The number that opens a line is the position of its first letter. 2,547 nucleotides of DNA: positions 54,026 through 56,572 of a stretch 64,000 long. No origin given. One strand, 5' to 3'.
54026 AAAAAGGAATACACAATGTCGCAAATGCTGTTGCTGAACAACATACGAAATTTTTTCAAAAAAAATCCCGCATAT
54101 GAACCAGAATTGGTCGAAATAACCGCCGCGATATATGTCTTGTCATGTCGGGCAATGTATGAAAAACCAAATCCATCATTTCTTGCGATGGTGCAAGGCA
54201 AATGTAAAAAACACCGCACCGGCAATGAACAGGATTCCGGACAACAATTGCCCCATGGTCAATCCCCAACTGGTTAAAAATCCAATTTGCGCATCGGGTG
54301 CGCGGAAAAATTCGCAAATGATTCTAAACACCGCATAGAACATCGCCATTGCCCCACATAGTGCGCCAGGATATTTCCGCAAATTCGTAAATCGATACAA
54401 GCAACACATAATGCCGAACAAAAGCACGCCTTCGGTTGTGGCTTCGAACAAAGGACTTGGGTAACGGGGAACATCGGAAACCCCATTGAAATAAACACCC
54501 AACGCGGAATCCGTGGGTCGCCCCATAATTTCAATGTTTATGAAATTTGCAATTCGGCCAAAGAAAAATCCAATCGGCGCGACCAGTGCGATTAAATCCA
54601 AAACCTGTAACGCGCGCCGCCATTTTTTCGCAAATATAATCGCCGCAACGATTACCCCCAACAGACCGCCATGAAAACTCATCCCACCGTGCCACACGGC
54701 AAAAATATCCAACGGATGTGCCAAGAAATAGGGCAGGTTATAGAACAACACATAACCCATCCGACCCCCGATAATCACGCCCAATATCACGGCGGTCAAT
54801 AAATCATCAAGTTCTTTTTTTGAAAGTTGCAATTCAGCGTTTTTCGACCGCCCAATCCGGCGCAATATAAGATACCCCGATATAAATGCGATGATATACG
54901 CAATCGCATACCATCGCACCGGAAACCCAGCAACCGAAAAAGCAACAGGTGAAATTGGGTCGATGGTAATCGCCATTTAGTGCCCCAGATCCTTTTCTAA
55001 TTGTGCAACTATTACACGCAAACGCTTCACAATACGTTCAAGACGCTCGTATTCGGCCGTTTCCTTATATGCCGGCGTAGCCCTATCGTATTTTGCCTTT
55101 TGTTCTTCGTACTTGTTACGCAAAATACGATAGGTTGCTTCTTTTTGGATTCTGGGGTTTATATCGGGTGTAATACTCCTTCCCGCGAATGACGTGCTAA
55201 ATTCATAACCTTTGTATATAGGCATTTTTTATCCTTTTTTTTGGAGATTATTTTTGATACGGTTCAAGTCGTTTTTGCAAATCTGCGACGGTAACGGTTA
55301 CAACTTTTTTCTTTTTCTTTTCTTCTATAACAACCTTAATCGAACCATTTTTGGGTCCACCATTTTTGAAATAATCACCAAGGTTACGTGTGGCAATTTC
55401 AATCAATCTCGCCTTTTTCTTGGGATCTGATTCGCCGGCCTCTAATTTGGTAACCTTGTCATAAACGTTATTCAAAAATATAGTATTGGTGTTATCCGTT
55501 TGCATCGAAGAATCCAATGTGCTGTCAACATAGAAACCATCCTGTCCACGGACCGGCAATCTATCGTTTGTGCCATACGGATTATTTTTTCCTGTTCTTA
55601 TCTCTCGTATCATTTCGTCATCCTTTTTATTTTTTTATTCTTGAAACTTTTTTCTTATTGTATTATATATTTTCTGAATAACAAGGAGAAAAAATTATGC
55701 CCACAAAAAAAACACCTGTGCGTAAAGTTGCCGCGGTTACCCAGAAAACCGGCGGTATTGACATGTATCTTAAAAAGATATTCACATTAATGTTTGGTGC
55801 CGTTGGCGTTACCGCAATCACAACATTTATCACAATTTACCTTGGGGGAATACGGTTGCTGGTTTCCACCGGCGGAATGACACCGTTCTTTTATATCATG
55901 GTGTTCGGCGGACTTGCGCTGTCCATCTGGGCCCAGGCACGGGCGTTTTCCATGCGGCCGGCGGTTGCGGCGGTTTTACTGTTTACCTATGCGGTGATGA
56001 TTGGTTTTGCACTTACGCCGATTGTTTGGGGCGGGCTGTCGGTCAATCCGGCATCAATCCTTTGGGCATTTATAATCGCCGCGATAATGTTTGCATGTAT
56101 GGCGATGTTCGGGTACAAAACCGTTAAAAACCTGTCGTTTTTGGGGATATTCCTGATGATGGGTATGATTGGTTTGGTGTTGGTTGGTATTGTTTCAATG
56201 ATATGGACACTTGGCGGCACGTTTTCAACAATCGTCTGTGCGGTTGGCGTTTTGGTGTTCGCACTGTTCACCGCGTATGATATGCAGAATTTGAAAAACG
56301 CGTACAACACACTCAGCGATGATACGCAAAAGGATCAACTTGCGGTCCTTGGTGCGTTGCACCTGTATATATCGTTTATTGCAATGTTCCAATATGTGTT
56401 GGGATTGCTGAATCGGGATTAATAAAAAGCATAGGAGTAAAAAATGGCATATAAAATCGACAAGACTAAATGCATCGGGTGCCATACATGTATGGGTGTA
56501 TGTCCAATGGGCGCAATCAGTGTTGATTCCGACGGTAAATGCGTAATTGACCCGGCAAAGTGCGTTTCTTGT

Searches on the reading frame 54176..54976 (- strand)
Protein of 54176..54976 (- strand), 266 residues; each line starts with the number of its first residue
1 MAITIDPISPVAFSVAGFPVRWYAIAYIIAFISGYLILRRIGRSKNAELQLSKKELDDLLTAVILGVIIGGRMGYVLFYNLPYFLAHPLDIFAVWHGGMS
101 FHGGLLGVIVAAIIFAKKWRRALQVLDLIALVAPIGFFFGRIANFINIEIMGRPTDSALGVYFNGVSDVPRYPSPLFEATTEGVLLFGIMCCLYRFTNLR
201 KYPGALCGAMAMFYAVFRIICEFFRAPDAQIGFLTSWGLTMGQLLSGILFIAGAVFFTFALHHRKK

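Call 111: search_protein_families(library=pfam, proteins=[window:54176-54976:-], max_evalue=0.00001)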
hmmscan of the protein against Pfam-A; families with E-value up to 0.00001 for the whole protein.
window:54176-54976:- (266 aa): 1 family
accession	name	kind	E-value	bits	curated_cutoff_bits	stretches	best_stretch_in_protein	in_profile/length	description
PF01790.23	LGT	-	9.5e-67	225.2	24.9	1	10-258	1-239/240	Prolipoprotein diacylglyceryl transferase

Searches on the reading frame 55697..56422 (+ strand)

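Call 111: search_protein_families(library=pfam, proteins=[window:55697-56422:+], max_evalue=0.00001)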
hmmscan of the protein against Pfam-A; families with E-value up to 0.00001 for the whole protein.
window:55697-56422:+ (241 aa): 1 family
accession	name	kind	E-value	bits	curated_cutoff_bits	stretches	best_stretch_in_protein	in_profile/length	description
PF01027.25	Bax1-I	-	3.8e-37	128.5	34.1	1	24-237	3-206/207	Inhibitor of apoptosis-promoting Bax1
